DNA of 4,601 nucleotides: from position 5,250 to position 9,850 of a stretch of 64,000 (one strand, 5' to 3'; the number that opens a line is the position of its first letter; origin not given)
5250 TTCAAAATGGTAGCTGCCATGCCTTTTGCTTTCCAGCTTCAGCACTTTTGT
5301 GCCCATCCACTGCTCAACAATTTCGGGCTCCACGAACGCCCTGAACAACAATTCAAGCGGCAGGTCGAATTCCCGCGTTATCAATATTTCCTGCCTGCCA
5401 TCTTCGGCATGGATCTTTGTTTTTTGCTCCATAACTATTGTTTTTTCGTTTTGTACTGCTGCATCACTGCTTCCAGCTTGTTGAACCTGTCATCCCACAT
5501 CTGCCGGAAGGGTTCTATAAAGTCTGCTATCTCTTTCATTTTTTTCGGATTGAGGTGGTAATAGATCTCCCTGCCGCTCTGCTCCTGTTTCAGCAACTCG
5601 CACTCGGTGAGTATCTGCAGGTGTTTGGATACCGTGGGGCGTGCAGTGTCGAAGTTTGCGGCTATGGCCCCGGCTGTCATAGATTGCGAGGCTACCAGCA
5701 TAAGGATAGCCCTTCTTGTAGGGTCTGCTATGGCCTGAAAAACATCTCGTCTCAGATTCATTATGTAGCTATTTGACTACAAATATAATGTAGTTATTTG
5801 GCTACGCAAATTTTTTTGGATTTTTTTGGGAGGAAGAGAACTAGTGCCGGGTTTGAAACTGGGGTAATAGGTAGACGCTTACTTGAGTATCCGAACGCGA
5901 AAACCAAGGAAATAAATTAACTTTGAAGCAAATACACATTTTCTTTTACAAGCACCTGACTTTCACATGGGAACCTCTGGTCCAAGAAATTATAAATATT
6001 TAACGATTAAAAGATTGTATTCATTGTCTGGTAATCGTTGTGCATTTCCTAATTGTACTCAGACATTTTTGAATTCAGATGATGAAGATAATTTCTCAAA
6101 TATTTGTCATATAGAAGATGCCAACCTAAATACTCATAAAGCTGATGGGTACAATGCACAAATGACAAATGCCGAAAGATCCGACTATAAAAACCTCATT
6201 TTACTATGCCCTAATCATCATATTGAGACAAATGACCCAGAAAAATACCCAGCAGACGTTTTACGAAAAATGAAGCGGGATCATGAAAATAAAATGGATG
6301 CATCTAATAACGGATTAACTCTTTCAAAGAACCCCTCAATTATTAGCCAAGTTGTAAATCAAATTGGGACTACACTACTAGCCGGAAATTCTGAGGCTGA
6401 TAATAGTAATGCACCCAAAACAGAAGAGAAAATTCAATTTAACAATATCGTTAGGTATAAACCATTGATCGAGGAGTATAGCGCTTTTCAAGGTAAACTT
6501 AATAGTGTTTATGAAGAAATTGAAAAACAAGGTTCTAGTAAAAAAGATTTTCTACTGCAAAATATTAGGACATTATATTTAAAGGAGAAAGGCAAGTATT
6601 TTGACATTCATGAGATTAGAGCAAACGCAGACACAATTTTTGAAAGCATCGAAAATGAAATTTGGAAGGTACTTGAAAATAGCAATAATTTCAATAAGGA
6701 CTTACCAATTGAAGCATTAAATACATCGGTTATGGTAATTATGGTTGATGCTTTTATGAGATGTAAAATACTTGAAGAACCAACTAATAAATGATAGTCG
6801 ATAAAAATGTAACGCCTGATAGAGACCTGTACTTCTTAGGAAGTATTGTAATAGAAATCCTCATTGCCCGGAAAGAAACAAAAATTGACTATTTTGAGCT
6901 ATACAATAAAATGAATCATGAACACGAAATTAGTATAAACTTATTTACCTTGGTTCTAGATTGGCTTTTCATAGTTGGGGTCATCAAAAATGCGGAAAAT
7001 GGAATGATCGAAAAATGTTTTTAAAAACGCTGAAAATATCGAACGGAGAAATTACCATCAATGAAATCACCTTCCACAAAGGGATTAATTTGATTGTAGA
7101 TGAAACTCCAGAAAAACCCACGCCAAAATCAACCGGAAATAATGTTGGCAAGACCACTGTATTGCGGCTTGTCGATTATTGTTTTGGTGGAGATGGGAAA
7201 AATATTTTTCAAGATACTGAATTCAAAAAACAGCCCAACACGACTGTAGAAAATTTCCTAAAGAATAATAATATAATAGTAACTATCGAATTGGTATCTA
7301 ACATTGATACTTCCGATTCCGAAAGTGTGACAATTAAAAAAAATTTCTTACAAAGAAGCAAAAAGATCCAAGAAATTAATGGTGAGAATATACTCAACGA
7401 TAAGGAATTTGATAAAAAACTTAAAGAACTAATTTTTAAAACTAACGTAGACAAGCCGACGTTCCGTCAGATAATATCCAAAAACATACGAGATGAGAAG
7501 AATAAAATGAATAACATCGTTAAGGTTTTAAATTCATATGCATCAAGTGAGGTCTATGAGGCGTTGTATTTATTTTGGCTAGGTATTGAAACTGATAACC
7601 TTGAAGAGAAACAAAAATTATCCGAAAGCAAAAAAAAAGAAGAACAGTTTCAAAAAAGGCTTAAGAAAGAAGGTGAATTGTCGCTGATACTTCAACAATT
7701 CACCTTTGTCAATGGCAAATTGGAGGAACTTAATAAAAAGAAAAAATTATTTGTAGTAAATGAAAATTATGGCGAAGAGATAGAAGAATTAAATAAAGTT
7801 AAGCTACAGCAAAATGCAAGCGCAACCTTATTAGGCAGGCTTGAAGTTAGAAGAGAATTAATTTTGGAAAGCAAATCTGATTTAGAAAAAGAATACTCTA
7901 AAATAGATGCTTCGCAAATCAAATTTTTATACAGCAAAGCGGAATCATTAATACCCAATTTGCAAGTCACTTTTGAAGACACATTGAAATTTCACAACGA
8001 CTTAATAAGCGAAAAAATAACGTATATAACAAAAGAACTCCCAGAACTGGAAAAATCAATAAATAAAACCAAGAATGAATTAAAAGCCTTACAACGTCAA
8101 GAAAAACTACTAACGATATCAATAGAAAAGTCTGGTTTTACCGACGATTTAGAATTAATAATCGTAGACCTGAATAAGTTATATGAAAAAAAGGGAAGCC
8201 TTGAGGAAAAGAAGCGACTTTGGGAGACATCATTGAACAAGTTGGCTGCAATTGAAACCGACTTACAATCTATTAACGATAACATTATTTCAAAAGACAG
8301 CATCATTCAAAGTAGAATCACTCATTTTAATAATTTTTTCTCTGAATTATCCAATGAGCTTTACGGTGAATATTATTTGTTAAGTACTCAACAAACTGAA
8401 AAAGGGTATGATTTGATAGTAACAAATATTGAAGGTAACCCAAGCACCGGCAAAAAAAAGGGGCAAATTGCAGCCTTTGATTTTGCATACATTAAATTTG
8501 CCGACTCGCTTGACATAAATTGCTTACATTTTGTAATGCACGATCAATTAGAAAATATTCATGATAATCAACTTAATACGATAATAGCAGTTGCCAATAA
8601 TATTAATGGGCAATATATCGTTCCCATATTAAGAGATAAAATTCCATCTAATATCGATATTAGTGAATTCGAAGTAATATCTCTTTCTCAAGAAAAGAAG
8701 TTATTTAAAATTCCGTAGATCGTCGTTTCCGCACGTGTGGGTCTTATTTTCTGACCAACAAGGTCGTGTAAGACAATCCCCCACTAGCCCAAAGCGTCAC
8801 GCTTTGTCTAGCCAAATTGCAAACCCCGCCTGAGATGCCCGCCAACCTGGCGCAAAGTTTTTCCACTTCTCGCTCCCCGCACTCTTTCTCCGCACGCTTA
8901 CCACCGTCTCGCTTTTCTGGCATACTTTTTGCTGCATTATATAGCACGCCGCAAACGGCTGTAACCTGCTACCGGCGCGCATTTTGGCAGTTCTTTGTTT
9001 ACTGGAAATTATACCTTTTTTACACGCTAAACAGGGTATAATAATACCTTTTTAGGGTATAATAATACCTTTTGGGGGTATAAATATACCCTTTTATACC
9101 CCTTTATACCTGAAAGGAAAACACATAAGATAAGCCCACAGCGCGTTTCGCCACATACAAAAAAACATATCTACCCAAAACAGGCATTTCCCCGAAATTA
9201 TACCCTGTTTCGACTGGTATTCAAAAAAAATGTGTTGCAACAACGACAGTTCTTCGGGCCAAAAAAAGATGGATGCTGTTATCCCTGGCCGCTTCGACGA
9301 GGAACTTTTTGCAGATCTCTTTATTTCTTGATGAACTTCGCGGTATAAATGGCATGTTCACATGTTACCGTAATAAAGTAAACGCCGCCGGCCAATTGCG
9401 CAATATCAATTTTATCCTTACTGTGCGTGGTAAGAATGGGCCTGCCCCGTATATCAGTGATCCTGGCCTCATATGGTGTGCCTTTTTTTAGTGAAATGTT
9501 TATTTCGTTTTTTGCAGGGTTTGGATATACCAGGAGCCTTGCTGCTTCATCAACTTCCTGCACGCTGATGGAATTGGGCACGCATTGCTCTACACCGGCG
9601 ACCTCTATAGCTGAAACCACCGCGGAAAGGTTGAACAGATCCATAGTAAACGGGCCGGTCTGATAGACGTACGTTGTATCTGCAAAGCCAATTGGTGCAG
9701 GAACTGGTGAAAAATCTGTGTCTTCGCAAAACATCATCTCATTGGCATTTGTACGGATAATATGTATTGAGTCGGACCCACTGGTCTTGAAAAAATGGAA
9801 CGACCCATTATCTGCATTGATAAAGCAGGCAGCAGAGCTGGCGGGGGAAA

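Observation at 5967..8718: AT-rich three-gene HNH / small helical protein / coiled-coil ABC ATPase cassette (ABC-3C architecture)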

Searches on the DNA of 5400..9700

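Call 27: search_rna_families(source=window, start=5400, end=9700, threshold=evalue, max_evalue=1)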
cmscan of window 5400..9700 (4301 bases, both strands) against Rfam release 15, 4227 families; matches with E-value up to 1: 2.
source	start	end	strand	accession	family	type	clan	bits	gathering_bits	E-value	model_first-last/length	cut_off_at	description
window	7664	7711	-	RF03607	mir-9447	Gene; miRNA;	-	22.7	67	0.49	1-68/68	no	mir-9447 microRNA precursor family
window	8995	9130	-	RF03533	SQ1002_RNA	Gene; sRNA;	-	20.6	128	0.26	1-237/237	no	Clostridioides difficile sRNA SQ1002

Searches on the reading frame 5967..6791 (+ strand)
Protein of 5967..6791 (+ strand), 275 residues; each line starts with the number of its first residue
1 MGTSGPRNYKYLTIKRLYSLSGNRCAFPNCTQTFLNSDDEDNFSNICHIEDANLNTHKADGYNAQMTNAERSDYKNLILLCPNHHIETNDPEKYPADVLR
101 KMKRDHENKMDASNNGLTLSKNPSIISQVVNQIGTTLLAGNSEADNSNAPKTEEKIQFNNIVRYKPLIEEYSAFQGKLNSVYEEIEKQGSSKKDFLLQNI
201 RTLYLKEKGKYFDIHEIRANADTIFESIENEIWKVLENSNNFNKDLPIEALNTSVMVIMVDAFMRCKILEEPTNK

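Call 3: search_protein_families(library=pfam, proteins=[window:5967-6791:+], max_evalue=1)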
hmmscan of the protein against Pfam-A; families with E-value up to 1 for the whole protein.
window:5967-6791:+ (275 aa): 5 families
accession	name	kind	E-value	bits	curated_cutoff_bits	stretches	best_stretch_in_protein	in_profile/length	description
PF20275.3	CTD10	-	1.1e-13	52.3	28.1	1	138-270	15-134/134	C-terminal domain 10 of the ABC-three component (ABC-3C) systems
PF13391.12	HNH_2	-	0.0002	21.6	21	1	43-86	11-56/66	HNH endonuclease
PF17488.7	Herpes_glycoH_C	-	0.047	13.8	25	1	11-56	65-110/141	Herpesvirus glycoprotein H C-terminal domain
PF23551.1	Zn_ribbon_20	-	0.21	12.1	27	0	74-85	18-29/35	Zinc beta-ribbon domain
PF20277.3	CTD11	-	0.23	12.5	27.7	1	126-226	14-115/138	C-terminal domain 11 of the ABC-three component (ABC-3C) systems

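Call 4: search_protein_families(library=ncbifam, proteins=[window:5967-6791:+], max_evalue=1)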
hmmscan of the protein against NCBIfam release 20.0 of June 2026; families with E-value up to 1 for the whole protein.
window:5967-6791:+ (275 aa): 2 families
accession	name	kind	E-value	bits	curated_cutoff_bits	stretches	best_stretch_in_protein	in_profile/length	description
NF052541.1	NucAsocGapRCau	equivalog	0.0064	16.6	140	1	172-218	13-58/88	nucleoid-associated protein GapR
NF010247.0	PRK13694.1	subfamily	0.057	13.1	94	1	174-218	10-53/83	hypothetical protein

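Call 5: search_protein_families(library=padloc, proteins=[window:5967-6791:+], max_evalue=1)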
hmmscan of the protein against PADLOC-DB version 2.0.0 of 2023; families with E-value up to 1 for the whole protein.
window:5967-6791:+ (275 aa): 14 families
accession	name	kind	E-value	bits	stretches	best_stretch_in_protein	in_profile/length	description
PDLC04772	PDC-M68A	-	8.1e-26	89.5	1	8-270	4-251/253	-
PDLC00739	Effector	-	2.7e-16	57.8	1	15-114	14-115/378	Endonuclease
PDLC00746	Effector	-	2.8e-16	57.5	1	7-114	15-123/389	Endonuclease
PDLC00406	SduA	-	3.5e-15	54.8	1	15-111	24-117/326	DUF4263 domain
PDLC01997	SAVED1--SAVED_HNH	-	6.4e-15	53.5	1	13-116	10-113/368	-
PDLC00747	Effector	-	1.4e-10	38.9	1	15-114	18-123/373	Endonuclease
PDLC04773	PDC-M68A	-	2e-10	39.1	1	66-163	1-100/200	-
PDLC00749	Effector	-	3.9e-10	37.3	1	13-113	20-123/395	Endonuclease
PDLC00742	Effector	-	4.2e-08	30.4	1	14-106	126-220/527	Endonuclease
PDLC00751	Effector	-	8.6e-08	29.6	1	13-119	135-243/530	Endonuclease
PDLC01998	SAVED1--SAVED_HNH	-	8.8e-08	29.3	1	14-118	119-225/506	-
PDLC00740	Effector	-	5e-07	26.8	1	41-121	49-131/391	Endonuclease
PDLC00743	Effector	-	0.00023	18.4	1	16-126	10-122/384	Endonuclease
PDLC01999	SAVED1--SAVED_HNH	-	0.0091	13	1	42-102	50-109/387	-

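Call 19: search_solved_structures(query=window:5967-6791:+, max_evalue=1, show_alignments=2)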
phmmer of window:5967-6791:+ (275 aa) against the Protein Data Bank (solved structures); distinct sequences matched with E-value up to 1: 10.
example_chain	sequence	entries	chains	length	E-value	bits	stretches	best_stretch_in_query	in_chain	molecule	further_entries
9om4_A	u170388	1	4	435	4.1e-07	33.1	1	16-110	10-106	HNH endonuclease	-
7rwm_A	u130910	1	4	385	7.8e-07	32.2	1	16-115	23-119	SAVED domain-containing protein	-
8ysq_A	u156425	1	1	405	4.7e-06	29.7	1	13-121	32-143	SAVED domain-containing protein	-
7rwk_A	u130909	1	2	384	0.0003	23.8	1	17-113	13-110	SAVED domain-containing protein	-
3cve_A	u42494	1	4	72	0.1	15.4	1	173-226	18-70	Homer protein homolog 1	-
6k5x_A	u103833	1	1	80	0.13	15.1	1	172-218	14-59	UPF0335 protein CCNA_03428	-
6cg8_A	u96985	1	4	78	0.17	14.7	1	172-218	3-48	UPF0335 protein B7Z12_12435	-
6jyk_A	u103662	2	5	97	0.2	14.5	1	172-218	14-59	UPF0335 protein CCNA_03428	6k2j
6ozx_A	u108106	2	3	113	0.28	14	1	172-218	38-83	UPF0335 protein CC_3319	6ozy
6ozz_A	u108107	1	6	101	0.28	14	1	172-218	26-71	UPF0335 protein CC_3319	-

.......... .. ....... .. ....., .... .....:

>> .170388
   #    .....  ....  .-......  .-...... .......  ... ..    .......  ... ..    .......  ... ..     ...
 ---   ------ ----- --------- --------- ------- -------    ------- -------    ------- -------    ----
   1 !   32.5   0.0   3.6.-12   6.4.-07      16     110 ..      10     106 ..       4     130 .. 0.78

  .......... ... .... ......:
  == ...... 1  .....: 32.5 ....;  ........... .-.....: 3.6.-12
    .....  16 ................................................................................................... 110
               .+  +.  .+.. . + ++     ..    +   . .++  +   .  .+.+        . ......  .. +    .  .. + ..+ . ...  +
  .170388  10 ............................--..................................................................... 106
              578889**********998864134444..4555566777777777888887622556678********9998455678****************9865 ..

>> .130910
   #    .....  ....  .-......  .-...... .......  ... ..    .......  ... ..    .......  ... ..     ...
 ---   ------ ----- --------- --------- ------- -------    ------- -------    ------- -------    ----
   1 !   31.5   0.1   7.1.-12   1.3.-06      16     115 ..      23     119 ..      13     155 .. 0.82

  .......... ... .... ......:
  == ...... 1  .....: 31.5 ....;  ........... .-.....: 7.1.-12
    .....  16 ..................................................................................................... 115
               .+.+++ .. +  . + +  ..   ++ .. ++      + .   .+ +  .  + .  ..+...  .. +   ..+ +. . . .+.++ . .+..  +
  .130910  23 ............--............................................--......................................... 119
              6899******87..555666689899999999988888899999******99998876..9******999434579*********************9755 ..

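Call 58: find_homologous_proteins(query=window:5967-6791:+, max_evalue=0.00001)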
Query window:5967-6791:+ (275 aa): 1552 proteins with E <= 0.00001 among 2020 candidates; the best 120 are listed.
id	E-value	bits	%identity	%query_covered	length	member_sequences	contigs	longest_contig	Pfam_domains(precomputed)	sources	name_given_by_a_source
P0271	4.2e-180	615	100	100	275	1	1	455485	PF20275.4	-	-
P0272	2.5e-118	412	67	99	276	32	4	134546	PF20275.4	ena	-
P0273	2.6e-118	412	67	99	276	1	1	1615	PF20275.4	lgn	-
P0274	3.7e-118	412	68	100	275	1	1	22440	PF20275.4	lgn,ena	-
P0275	1.3e-117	410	68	100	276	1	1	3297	PF20275.4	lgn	-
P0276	1.3e-116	407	68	99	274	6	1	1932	PF20275.4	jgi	-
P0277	3.2e-116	406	66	99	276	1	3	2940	PF20275.4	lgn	-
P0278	4.9e-116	405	65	99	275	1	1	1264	PF20275.4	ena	-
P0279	7.8e-116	404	68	99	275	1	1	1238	PF20275.4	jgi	jgi:hypothetical protein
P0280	5.6e-114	398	65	99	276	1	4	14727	PF20275.4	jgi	jgi:C-terminal domain 10 of the ABC-three component (ABC-3C) systems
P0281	1.2e-113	397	65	99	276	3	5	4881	PF20275.4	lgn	-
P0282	1.7e-113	397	66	99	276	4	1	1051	PF20275.4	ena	-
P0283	2.0e-113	396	64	99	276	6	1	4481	PF20275.4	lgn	-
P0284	2.4e-113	396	65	99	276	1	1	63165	PF20275.4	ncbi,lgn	-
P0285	2.6e-113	396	64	100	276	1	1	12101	PF20275.4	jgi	jgi:hypothetical protein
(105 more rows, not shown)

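Call 72: predict_structure(alignment_id=A5)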
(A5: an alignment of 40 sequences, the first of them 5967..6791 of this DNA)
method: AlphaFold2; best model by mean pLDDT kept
length: 275 residues; sequences in the alignment: 40
mean_pLDDT: 75.4   pTM: 0.77
mean pLDDT of the five models: 75.4, 74.1, 71.5, 67.0, 63.6
residues with pLDDT >= 90: 32; 70-90: 172; 50-70: 46; < 50: 25
segments of 3 or more residues with pLDDT < 50: 1-6, 115-117, 141-150, 271-275
pLDDT, mean of each block of 10 residues (from residue 1): 52 89 92 70 80 57 78 90 88 87 89 54 76 76 40 54 72 75 82 84 82 79 87 88 82 85 66 36
secondary structure, 60 per line:
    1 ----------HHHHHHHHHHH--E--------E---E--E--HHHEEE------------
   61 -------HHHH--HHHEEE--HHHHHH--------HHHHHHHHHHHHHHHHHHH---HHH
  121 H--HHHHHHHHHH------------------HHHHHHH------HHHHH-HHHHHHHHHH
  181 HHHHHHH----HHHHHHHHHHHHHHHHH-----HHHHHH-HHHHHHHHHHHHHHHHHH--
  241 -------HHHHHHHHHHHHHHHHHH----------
elements in order: H11-21 E46-48 H68-71 E77-79 H82-87 H96-114 H118-121 H124-133 H152-158 H165-169 H171-187 H192-208 H214-219 H221-238 H248-265

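Call 75: fold_search(model_id=the predicted structure, library=pdb)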
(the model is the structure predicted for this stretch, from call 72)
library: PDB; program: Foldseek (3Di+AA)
matches with E <= 10: 41; with E <= 0.001: 0
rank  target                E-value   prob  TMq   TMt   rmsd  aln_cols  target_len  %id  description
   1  7rwk_A                8.3e-03  1.00  0.27  0.21   5.2       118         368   27  Structure of Cap5 from Asticcacaulis sp. (released 2021-11-10)
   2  9dih_A                2.5e-02  1.00  0.29  0.22   4.8       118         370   17  CBASS Pseudomonas syringae Cap5 tetramer with DNA duplex and 3'2'-c-diAMP cyclic dinucleotide ligand (released 2025-06-18)
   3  8fmf_A                4.7e-02  1.00  0.30  0.23   4.7       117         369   18  Structure of CBASS Cap5 from Pseudomonas syringae as an activated tetramer with the cyclic dinucleotide 3'2'-c-diAMP l (released 2024-02-07)
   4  8fmf_C                5.8e-02  0.99  0.28  0.22  12.7       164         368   15  Structure of CBASS Cap5 from Pseudomonas syringae as an activated tetramer with the cyclic dinucleotide 3'2'-c-diAMP l (released 2024-02-07)
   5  9dif_A                6.0e-02  1.00  0.29  0.23   5.1       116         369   18  CBASS Pseudomonas syringae Cap5 tetramer with DNA duplex and 3'2'-c-GAMP cyclic dinucleotide ligand (released 2025-06-18)
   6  8fmh_C                6.0e-02  1.00  0.27  0.21   5.7       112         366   17  Structure of CBASS Cap5 from Pseudomonas syringae as an activated tetramer with the cyclic dinucleotide 3'2'-c-dGAMP l (released 2024-02-07)
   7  8fmh_E                8.9e-02  1.00  0.29  0.22   5.2       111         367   20  Structure of CBASS Cap5 from Pseudomonas syringae as an activated tetramer with the cyclic dinucleotide 3'2'-c-dGAMP l (released 2024-02-07)
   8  7rwm_D                1.2e-01  0.99  0.22  0.17   8.8       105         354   30  Structure of Cap5 from Lactococcus lactis (released 2021-11-10)
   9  9a6c_B                1.9e-01  0.99  0.40  0.25   5.3       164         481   15  Integrative model of YYDD-YYDB by crosslinking MS and deep learning (released 2024-09-18)
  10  8el1_A                1.1e+00  0.09  0.15  0.09  16.4       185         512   12  Structure of MBP-Mcl-1 in complex with ABBV-467 (released 2023-10-25)
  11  8el1_D                1.9e+00  0.05  0.15  0.10  16.8       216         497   13  Structure of MBP-Mcl-1 in complex with ABBV-467 (released 2023-10-25)
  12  8el1_B                2.4e+00  0.04  0.13  0.08  17.4       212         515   11  Structure of MBP-Mcl-1 in complex with ABBV-467 (released 2023-10-25)
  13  2p85_A                2.6e+00  0.03  0.12  0.08  15.8       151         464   12  Structure of Human Lung Cytochrome P450 2A13 with indole bound in two alternate conformations (released 2007-04-10)
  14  4zva_A                2.8e+00  0.11  0.20  0.33  14.6       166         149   14  Crystal structure of globin domain of the E. coli DosC - form I (ferric) (released 2015-11-11)
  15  2pg6_A                2.8e+00  0.03  0.12  0.08  15.6       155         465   12  Crystal Structure of Human Microsomal P450 2A6 L240C/N297Q (released 2007-07-24)
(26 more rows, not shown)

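Call 93: search_protein_families(library=phrogs, proteins=[window:5967-6791:+], max_evalue=0.001)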
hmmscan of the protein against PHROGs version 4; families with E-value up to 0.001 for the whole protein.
window:5967-6791:+ (275 aa): 1 family
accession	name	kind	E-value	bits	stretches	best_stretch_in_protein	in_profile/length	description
phrog_34329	-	unknown function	7.6e-12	46.2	1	12-142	11-147/368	-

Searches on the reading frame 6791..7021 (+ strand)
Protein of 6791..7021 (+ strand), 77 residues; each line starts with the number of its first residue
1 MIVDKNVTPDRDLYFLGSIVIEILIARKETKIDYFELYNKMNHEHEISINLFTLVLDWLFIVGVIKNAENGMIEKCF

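Call 3: search_protein_families(library=pfam, proteins=[window:6791-7021:+], max_evalue=1)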
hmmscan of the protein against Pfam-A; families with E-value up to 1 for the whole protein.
window:6791-7021:+ (77 aa): 3 families
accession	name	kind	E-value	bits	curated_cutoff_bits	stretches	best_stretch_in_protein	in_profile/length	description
PF20293.4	MC6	-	2.6e-14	53.4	27.2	1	4-76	3-76/76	ABC-three component (ABC-3C) system Middle Component 6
PF20292.4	MC7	-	0.0021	18.5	27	1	22-71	18-66/69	ABC-three component (ABC-3C) system Middle Component 7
PF20295.4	MC8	-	0.0064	17.1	25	1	32-66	3-37/48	ABC-three component (ABC-3C) system Middle Component 8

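Call 4: search_protein_families(library=ncbifam, proteins=[window:6791-7021:+], max_evalue=1)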
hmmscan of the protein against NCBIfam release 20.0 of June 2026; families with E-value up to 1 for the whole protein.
window:6791-7021:+ (77 aa): 1 family
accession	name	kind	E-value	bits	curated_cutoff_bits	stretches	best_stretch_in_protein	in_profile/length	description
NF045624.1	filament_FraC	equivalog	0.034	14.1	100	1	14-63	13-57/170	filament integrity protein FraC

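Call 5: search_protein_families(library=padloc, proteins=[window:6791-7021:+], max_evalue=1)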
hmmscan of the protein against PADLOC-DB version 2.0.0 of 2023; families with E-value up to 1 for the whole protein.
window:6791-7021:+ (77 aa): 0 families

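Call 93: search_protein_families(library=phrogs, proteins=[window:6791-7021:+], max_evalue=0.001)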
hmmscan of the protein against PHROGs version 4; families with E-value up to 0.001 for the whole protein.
window:6791-7021:+ (77 aa): 0 families
